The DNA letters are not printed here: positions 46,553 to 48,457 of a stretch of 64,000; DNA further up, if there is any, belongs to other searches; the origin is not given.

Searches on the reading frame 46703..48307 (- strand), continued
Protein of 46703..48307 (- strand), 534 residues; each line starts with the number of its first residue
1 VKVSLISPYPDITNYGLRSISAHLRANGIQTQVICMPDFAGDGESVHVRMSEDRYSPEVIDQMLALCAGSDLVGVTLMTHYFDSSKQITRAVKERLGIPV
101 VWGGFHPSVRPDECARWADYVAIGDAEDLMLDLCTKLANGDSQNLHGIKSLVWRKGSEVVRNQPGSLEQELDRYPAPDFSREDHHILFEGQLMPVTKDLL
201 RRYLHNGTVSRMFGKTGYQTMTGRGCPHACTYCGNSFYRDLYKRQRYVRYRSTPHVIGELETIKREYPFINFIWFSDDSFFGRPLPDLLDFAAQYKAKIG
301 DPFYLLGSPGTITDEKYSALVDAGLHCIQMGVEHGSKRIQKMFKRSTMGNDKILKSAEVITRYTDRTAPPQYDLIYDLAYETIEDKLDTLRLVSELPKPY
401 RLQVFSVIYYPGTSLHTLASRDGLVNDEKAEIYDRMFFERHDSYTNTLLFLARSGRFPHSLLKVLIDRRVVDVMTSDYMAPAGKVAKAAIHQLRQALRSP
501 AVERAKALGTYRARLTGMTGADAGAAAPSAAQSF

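Call 64: search_protein_families(library=ncbifam, proteins=[P0358, P0360, P0361, P0362, P0365, P0374, P0377, P0395, P0409, P0439], max_evalue=1e-10)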
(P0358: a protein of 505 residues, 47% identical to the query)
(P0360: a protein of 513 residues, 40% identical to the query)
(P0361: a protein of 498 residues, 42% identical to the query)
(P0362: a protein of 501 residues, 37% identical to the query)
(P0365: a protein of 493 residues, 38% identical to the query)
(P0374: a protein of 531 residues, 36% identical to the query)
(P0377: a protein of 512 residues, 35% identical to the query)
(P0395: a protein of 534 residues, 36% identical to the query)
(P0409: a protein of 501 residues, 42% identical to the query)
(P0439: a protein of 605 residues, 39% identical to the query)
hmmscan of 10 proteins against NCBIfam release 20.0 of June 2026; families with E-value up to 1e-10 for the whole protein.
P0358 (505 aa): 7 families
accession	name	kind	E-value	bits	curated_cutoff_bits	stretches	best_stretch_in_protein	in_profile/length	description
TIGR04072.2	rSAM_ladder_B12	equivalog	1.5e-27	96.4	360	1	204-431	165-383/443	lipid biosynthesis B12-binding/radical SAM protein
TIGR03471.1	HpnJ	equivalog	9.3e-27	94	577.6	1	59-434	55-402/472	hopanoid biosynthesis associated radical SAM protein HpnJ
TIGR04013.1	B12_SAM_MJ_1487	hypoth_equivalog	1.3e-21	77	251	0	74-160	45-128/382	TIGR04013 family B12-binding domain/radical SAM domain-containing protein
NF050148.1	rSAM_ApyD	equivalog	7e-14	51.1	750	0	223-419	204-392/645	RiPP biosynthesis radical SAM protein ApyD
TIGR02026.1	BchE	equivalog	2.7e-13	49.6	481.35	0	224-428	200-395/497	magnesium-protoporphyrin IX monomethyl ester anaerobic oxidative cyclase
NF038361.1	rSAM_Sden_1168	equivalog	1.3e-12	47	575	1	103-427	173-480/560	Sden_1168 family B12-binding radical SAM P-methyltransferase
TIGR04190.1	B12_SAM_Ta0216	equivalog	8.6e-11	41.1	500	0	18-369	34-368/554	TIGR04190 family B12-binding domain/radical SAM domain protein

P0360 (513 aa): 8 families
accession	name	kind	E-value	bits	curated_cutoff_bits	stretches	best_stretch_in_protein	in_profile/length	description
TIGR03471.1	HpnJ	equivalog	5.3e-27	94.8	577.6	1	56-434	56-408/472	hopanoid biosynthesis associated radical SAM protein HpnJ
TIGR04072.2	rSAM_ladder_B12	equivalog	1.9e-24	86.2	360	1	195-431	168-390/443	lipid biosynthesis B12-binding/radical SAM protein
TIGR04013.1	B12_SAM_MJ_1487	hypoth_equivalog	1.4e-21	76.8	251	0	61-158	37-128/382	TIGR04013 family B12-binding domain/radical SAM domain-containing protein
NF050148.1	rSAM_ApyD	equivalog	6.1e-21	74.5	750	1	14-432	25-411/645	RiPP biosynthesis radical SAM protein ApyD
TIGR02026.1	BchE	equivalog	2.9e-18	66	481.35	0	51-172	48-173/497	magnesium-protoporphyrin IX monomethyl ester anaerobic oxidative cyclase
NF038361.1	rSAM_Sden_1168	equivalog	2.4e-14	52.8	575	1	115-422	197-482/560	Sden_1168 family B12-binding radical SAM P-methyltransferase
TIGR03975.1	rSAM_ocin_1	subfamily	5.5e-14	51.6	281.85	1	71-398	131-441/606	RiPP maturation radical SAM C-methyltransferase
TIGR04190.1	B12_SAM_Ta0216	equivalog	6e-11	41.6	500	1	98-357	111-363/554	TIGR04190 family B12-binding domain/radical SAM domain protein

P0361 (498 aa): 10 families
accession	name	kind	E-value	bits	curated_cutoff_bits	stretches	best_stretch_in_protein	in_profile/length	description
TIGR04072.2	rSAM_ladder_B12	equivalog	1.2e-28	100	360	1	218-433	185-392/443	lipid biosynthesis B12-binding/radical SAM protein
TIGR03471.1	HpnJ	equivalog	4.2e-28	98.4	577.6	1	57-429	59-404/472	hopanoid biosynthesis associated radical SAM protein HpnJ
TIGR04013.1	B12_SAM_MJ_1487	hypoth_equivalog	1.2e-27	96.7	251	1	218-432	156-374/382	TIGR04013 family B12-binding domain/radical SAM domain-containing protein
NF038361.1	rSAM_Sden_1168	equivalog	4.5e-17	61.8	575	1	73-422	152-482/560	Sden_1168 family B12-binding radical SAM P-methyltransferase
NF050148.1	rSAM_ApyD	equivalog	4.6e-17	61.6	750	0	218-434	204-413/645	RiPP biosynthesis radical SAM protein ApyD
TIGR02026.1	BchE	equivalog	1e-16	60.9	481.35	0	55-171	54-175/497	magnesium-protoporphyrin IX monomethyl ester anaerobic oxidative cyclase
TIGR03975.1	rSAM_ocin_1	subfamily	1.6e-16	60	281.85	1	112-391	179-434/606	RiPP maturation radical SAM C-methyltransferase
TIGR04479.1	bcpD_PhpK_rSAM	subfamily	5.4e-14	51.4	600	1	215-391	243-410/504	PhpK family radical SAM P-methyltransferase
TIGR04190.1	B12_SAM_Ta0216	equivalog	1.5e-12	46.9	500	1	94-397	109-401/554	TIGR04190 family B12-binding domain/radical SAM domain protein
TIGR04014.1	B12_SAM_MJ_0865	equivalog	1.4e-11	43.9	360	0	107-168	80-142/434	methyl-coenzyme M reductase glutamine C-methyltransferase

P0362 (501 aa): 12 families
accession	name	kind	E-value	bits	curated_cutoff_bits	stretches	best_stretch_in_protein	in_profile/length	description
TIGR04013.1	B12_SAM_MJ_1487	hypoth_equivalog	2.3e-29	102.4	251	2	219-415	156-357/382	TIGR04013 family B12-binding domain/radical SAM domain-containing protein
TIGR03471.1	HpnJ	equivalog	5.1e-29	101.5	577.6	1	55-426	56-398/472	hopanoid biosynthesis associated radical SAM protein HpnJ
TIGR04072.2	rSAM_ladder_B12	equivalog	9.7e-28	97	360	1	219-438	185-395/443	lipid biosynthesis B12-binding/radical SAM protein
NF038361.1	rSAM_Sden_1168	equivalog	3.5e-23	82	575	1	68-422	141-480/560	Sden_1168 family B12-binding radical SAM P-methyltransferase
TIGR02026.1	BchE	equivalog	5.5e-22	78.3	481.35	1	54-425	52-396/497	magnesium-protoporphyrin IX monomethyl ester anaerobic oxidative cyclase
NF050148.1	rSAM_ApyD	equivalog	2.9e-19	68.9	750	0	213-430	198-407/645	RiPP biosynthesis radical SAM protein ApyD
TIGR04190.1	B12_SAM_Ta0216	equivalog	7.6e-14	51.2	500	1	81-264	94-270/554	TIGR04190 family B12-binding domain/radical SAM domain protein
TIGR04014.1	B12_SAM_MJ_0865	equivalog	1.1e-13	50.8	360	0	220-392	166-336/434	methyl-coenzyme M reductase glutamine C-methyltransferase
TIGR03975.1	rSAM_ocin_1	subfamily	3.1e-13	49.1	281.85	1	56-345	119-386/606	RiPP maturation radical SAM C-methyltransferase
TIGR04367.1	HpnR_B12_rSAM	equivalog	1.4e-11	43.6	650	0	219-416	191-374/490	hopanoid C-3 methylase HpnR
TIGR04479.1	bcpD_PhpK_rSAM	subfamily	1.9e-11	43.1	600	0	215-400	242-418/504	PhpK family radical SAM P-methyltransferase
NF033712.0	B12_rSAM_KedN5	subfamily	8.4e-11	40.8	700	0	70-174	65-176/624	KedN5 family methylcobalamin-dependent radical SAM C-methyltransferase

P0365 (493 aa): 8 families
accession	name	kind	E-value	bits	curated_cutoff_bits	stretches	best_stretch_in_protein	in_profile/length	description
TIGR04013.1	B12_SAM_MJ_1487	hypoth_equivalog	1.4e-23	83.4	251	1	57-169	34-142/382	TIGR04013 family B12-binding domain/radical SAM domain-containing protein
TIGR04072.2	rSAM_ladder_B12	equivalog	9e-23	80.6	360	1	216-409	184-369/443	lipid biosynthesis B12-binding/radical SAM protein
NF050148.1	rSAM_ApyD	equivalog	1.2e-20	73.5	750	0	50-181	55-192/645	RiPP biosynthesis radical SAM protein ApyD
TIGR03471.1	HpnJ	equivalog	5.4e-19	68.4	577.6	1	58-424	59-399/472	hopanoid biosynthesis associated radical SAM protein HpnJ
TIGR03975.1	rSAM_ocin_1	subfamily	1.3e-18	66.8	281.85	1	46-387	109-428/606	RiPP maturation radical SAM C-methyltransferase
NF038361.1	rSAM_Sden_1168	equivalog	3.9e-16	58.7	575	1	94-408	169-469/560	Sden_1168 family B12-binding radical SAM P-methyltransferase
TIGR02026.1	BchE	equivalog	5.2e-13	48.7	481.35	0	57-177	55-181/497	magnesium-protoporphyrin IX monomethyl ester anaerobic oxidative cyclase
TIGR04014.1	B12_SAM_MJ_0865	equivalog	3.2e-12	45.9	360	0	217-430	165-376/434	methyl-coenzyme M reductase glutamine C-methyltransferase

P0374 (531 aa): 9 families
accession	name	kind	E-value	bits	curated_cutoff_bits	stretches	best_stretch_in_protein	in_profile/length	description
TIGR04072.2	rSAM_ladder_B12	equivalog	1.7e-27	96.2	360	1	221-427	186-383/443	lipid biosynthesis B12-binding/radical SAM protein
TIGR04013.1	B12_SAM_MJ_1487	hypoth_equivalog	5.2e-27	94.7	251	1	57-169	34-140/382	TIGR04013 family B12-binding domain/radical SAM domain-containing protein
TIGR03471.1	HpnJ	equivalog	4.3e-17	62.1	577.6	1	57-426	58-397/472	hopanoid biosynthesis associated radical SAM protein HpnJ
NF038361.1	rSAM_Sden_1168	equivalog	4.1e-14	52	575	1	21-426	92-483/560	Sden_1168 family B12-binding radical SAM P-methyltransferase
TIGR02026.1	BchE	equivalog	4.5e-14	52.2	481.35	0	219-432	198-403/497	magnesium-protoporphyrin IX monomethyl ester anaerobic oxidative cyclase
TIGR04295.1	B12_rSAM_oligo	hypoth_equivalog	6.4e-13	48.2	400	1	95-343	101-314/422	TIGR04295 family B12-binding domain-containing radical SAM protein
NF050148.1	rSAM_ApyD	equivalog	1.1e-11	43.9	750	0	16-176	27-188/645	RiPP biosynthesis radical SAM protein ApyD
TIGR04479.1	bcpD_PhpK_rSAM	subfamily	1.7e-11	43.2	600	0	220-345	246-364/504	PhpK family radical SAM P-methyltransferase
NF033070.1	rSAM_AprD4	equivalog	3.9e-11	42.5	500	1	221-425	202-399/456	AprD4 family radical SAM diol-dehydratase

P0377 (512 aa): 5 families
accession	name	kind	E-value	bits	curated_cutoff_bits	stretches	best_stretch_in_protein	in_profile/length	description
TIGR03471.1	HpnJ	equivalog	1.3e-28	100.2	577.6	1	213-444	194-416/472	hopanoid biosynthesis associated radical SAM protein HpnJ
TIGR04072.2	rSAM_ladder_B12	equivalog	9e-24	83.9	360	1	210-428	173-384/443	lipid biosynthesis B12-binding/radical SAM protein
TIGR04013.1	B12_SAM_MJ_1487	hypoth_equivalog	1.6e-21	76.6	251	1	69-174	44-143/382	TIGR04013 family B12-binding domain/radical SAM domain-containing protein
NF050148.1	rSAM_ApyD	equivalog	2.9e-19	68.9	750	1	14-416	24-393/645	RiPP biosynthesis radical SAM protein ApyD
TIGR02026.1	BchE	equivalog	7.8e-17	61.3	481.35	0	57-172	54-173/497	magnesium-protoporphyrin IX monomethyl ester anaerobic oxidative cyclase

P0395 (534 aa): 8 families
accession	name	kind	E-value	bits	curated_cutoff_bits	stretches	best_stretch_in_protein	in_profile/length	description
TIGR04072.2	rSAM_ladder_B12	equivalog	6.3e-24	84.4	360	1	225-431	185-382/443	lipid biosynthesis B12-binding/radical SAM protein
TIGR04013.1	B12_SAM_MJ_1487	hypoth_equivalog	4.1e-20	72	251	1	61-161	32-128/382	TIGR04013 family B12-binding domain/radical SAM domain-containing protein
TIGR03471.1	HpnJ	equivalog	3.7e-18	65.6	577.6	1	62-432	58-398/472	hopanoid biosynthesis associated radical SAM protein HpnJ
TIGR04295.1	B12_rSAM_oligo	hypoth_equivalog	5.1e-13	48.5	400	1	92-348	94-314/422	TIGR04295 family B12-binding domain-containing radical SAM protein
NF033712.0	B12_rSAM_KedN5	subfamily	6.9e-13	47.7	700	0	225-288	200-256/624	KedN5 family methylcobalamin-dependent radical SAM C-methyltransferase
TIGR02026.1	BchE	equivalog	1.4e-12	47.3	481.35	0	69-175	60-173/497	magnesium-protoporphyrin IX monomethyl ester anaerobic oxidative cyclase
NF038361.1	rSAM_Sden_1168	equivalog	3.4e-11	42.4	575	1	101-395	171-448/560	Sden_1168 family B12-binding radical SAM P-methyltransferase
NF050148.1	rSAM_ApyD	equivalog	4.7e-11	41.8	750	0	18-181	28-188/645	RiPP biosynthesis radical SAM protein ApyD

P0409 (501 aa): 7 families
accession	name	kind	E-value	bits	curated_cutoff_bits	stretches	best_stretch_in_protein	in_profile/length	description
TIGR03471.1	HpnJ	equivalog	1.4e-23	83.5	577.6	1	48-405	58-397/472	hopanoid biosynthesis associated radical SAM protein HpnJ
TIGR04013.1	B12_SAM_MJ_1487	hypoth_equivalog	3e-22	79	251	0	59-145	44-128/382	TIGR04013 family B12-binding domain/radical SAM domain-containing protein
TIGR04072.2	rSAM_ladder_B12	equivalog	8.8e-19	67.4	360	1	198-404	185-381/443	lipid biosynthesis B12-binding/radical SAM protein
NF050148.1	rSAM_ApyD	equivalog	1.9e-15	56.3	750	1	58-394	74-392/645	RiPP biosynthesis radical SAM protein ApyD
TIGR02026.1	BchE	equivalog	1.4e-14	53.9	481.35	1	62-422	67-412/497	magnesium-protoporphyrin IX monomethyl ester anaerobic oxidative cyclase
TIGR03975.1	rSAM_ocin_1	subfamily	5.1e-13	48.4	281.85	1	102-409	178-468/606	RiPP maturation radical SAM C-methyltransferase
NF038361.1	rSAM_Sden_1168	equivalog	5.6e-12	45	575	1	104-404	197-482/560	Sden_1168 family B12-binding radical SAM P-methyltransferase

P0439 (605 aa): 10 families
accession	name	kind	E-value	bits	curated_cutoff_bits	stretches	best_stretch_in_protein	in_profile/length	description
TIGR03471.1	HpnJ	equivalog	1.5e-29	103.2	577.6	1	39-404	47-392/472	hopanoid biosynthesis associated radical SAM protein HpnJ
TIGR04072.2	rSAM_ladder_B12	equivalog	1.8e-28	99.3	360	1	183-412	165-385/443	lipid biosynthesis B12-binding/radical SAM protein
TIGR04013.1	B12_SAM_MJ_1487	hypoth_equivalog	4.8e-27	94.8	251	1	61-244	44-193/382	TIGR04013 family B12-binding domain/radical SAM domain-containing protein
NF050148.1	rSAM_ApyD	equivalog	5e-21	74.8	750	1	17-400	26-394/645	RiPP biosynthesis radical SAM protein ApyD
TIGR04190.1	B12_SAM_Ta0216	equivalog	5.1e-21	74.9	500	1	7-343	30-363/554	TIGR04190 family B12-binding domain/radical SAM domain protein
TIGR02026.1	BchE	equivalog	2.7e-18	66.1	481.35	1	18-402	24-390/497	magnesium-protoporphyrin IX monomethyl ester anaerobic oxidative cyclase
NF038361.1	rSAM_Sden_1168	equivalog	1.2e-16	60.4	575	1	76-403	157-477/560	Sden_1168 family B12-binding radical SAM P-methyltransferase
TIGR03975.1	rSAM_ocin_1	subfamily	3.6e-16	58.8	281.85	1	59-323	127-381/606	RiPP maturation radical SAM C-methyltransferase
TIGR00539.1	hemN_rel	equivalog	3e-11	43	205.4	1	206-402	10-204/361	radical SAM family heme chaperone HemW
TIGR04014.1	B12_SAM_MJ_0865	equivalog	8.7e-11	41.2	360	0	22-398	17-357/434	methyl-coenzyme M reductase glutamine C-methyltransferase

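Call 65: search_protein_families(library=pfam, proteins=[L038:11621-12223:+, L038:1334-2344:+, L038:2366-3232:+, L038:3229-4116:+, L038:4109-5098:+, L038:5095-6915:+, L038:6912-8567:+, L038:8567-9328:+], max_evalue=0.001)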
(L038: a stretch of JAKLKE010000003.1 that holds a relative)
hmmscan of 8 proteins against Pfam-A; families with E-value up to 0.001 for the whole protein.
L038:11621-12223:+ (200 aa): 6 families
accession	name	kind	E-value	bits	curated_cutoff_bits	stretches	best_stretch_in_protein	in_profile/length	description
PF00583.31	Acetyltransf_1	-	1.3e-17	64.6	20.7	1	63-159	23-116/116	Acetyltransferase (GNAT) family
PF13508.13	Acetyltransf_7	-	1.2e-12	48.5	27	1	73-160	2-83/84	Acetyltransferase (GNAT) domain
PF13673.13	Acetyltransf_10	-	8.1e-09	36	23.6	1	63-162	21-110/128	Acetyltransferase (GNAT) domain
PF13302.13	Acetyltransf_3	-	8.7e-09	36.6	25.4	1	19-160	1-138/138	Acetyltransferase (GNAT) domain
PF13420.13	Acetyltransf_4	-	2.6e-08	34.5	24.3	1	26-180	5-154/155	Acetyltransferase (GNAT) domain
PF13523.12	Acetyltransf_8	-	1.4e-05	25.2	27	1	111-163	89-141/145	Acetyltransferase (GNAT) domain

L038:1334-2344:+ (336 aa): 7 families
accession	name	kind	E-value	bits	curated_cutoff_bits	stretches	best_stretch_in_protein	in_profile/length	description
PF07726.17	AAA_3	-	1.9e-66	222.3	27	1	58-188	1-131/131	ATPase family associated with various cellular activities (AAA)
PF17863.7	AAA_lid_2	-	5.1e-21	74.6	22.7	1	262-328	7-73/74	AAA lid domain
PF20030.5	bpMoxR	-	3e-16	59.5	27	1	29-213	4-187/205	MoxR domain in the MoxR-vWA-beta-propeller ternary systems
PF07728.20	AAA_5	-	6.9e-13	49.2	22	1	58-186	1-139/139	AAA domain (dynein-related subfamily)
PF00004.35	AAA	-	4.6e-05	24.3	21.2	0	59-169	1-111/131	ATPase family associated with various cellular activities (AAA)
PF05496.18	RuvB_N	-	0.00018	21.7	27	0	57-84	34-61/159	Holliday junction DNA helicase RuvB P-loop domain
PF00493.29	MCM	-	0.00033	20.3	23.3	1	54-171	55-175/224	MCM P-loop domain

L038:2366-3232:+ (288 aa): 3 families
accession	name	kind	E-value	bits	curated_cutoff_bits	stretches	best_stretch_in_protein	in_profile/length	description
PF01882.25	DUF58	-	1.1e-60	204.9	23.4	1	42-241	1-197/216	Protein of unknown function DUF58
PF13519.12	VWA_2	-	5.7e-13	49.9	27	1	80-188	2-106/107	von Willebrand factor type A domain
PF05762.20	VWA_CoxE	-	0.00061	19.7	26.4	0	108-212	74-184/222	VWA domain containing CoxE-like protein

L038:3229-4116:+ (295 aa): 1 family
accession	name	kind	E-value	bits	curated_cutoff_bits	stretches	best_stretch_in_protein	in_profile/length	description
PF14316.11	DUF4381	-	0.00056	20.7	27.2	1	127-215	3-84/145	Domain of unknown function (DUF4381)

L038:4109-5098:+ (329 aa): 4 families
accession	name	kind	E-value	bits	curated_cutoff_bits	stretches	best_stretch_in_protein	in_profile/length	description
PF00092.34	VWA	-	7.4e-20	72.3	23.8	1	87-281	1-173/174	von Willebrand factor type A domain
PF13519.12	VWA_2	-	1.9e-15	57.8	27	1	88-200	1-106/107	von Willebrand factor type A domain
PF06707.17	DUF1194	-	4.9e-06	26.4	27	1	168-244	92-170/206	Protein of unknown function (DUF1194)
PF01882.25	DUF58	-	0.0002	21.1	23.4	1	81-228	31-166/216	Protein of unknown function DUF58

L038:5095-6915:+ (606 aa): 14 families
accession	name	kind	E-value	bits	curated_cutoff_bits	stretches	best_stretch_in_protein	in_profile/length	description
PF13519.12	VWA_2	-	4.7e-19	69.4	27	1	91-199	1-107/107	von Willebrand factor type A domain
PF07719.23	TPR_2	-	1.6e-14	53.2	27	1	412-445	1-34/34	Tetratricopeptide repeat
PF00092.34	VWA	-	7.4e-14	52.8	23.8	1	91-228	2-143/174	von Willebrand factor type A domain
PF14559.12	TPR_19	-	5.8e-13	49.4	25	1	354-410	3-61/68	Tetratricopeptide repeat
PF13432.12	TPR_16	-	7e-11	42.8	32.7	2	348-407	3-62/65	Tetratricopeptide repeat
PF13414.12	TPR_11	-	3.8e-10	39.7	26.8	1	354-390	6-42/42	TPR repeat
PF13174.12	TPR_6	-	5e-10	39.8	26.3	0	413-444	1-32/33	Tetratricopeptide repeat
PF00515.34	TPR_1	-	1.2e-09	38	27.8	1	412-445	1-34/34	Tetratricopeptide repeat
PF24575.1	TPR_Slam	-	4.3e-08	34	35.2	1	348-398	53-103/104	Surface lipoprotein assembly modifier, N-terminal TPR repeats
PF13424.12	TPR_12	-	5.4e-07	30.1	30.1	1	380-442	7-75/77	Tetratricopeptide repeat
PF13428.12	TPR_14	-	6.9e-06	26.7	23.5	0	349-384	8-43/44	Tetratricopeptide repeat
PF13176.12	TPR_7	-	2e-05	24.7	27.9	0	349-376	6-35/36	Tetratricopeptide repeat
PF03704.23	BTAD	-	0.00043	21.1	22.1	0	352-404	72-124/146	Bacterial transcriptional activator domain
PF13181.12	TPR_8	-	0.00069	20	25.7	0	412-445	1-34/34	Tetratricopeptide repeat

L038:6912-8567:+ (551 aa): 1 family
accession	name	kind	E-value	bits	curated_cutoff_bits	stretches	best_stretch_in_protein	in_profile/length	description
PF13584.12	BatD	-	2.4e-26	92.6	24.1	2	24-117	3-92/92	BatD DUF11 like domain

L038:8567-9328:+ (253 aa): 3 families
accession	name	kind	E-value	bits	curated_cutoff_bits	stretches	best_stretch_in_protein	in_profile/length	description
PF07719.23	TPR_2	-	4.2e-05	23.8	27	0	53-85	2-34/34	Tetratricopeptide repeat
PF13432.12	TPR_16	-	0.00092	20.1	32.7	1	25-83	4-62/65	Tetratricopeptide repeat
PF00515.34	TPR_1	-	0.001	19.3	27.8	0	53-84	2-33/34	Tetratricopeptide repeat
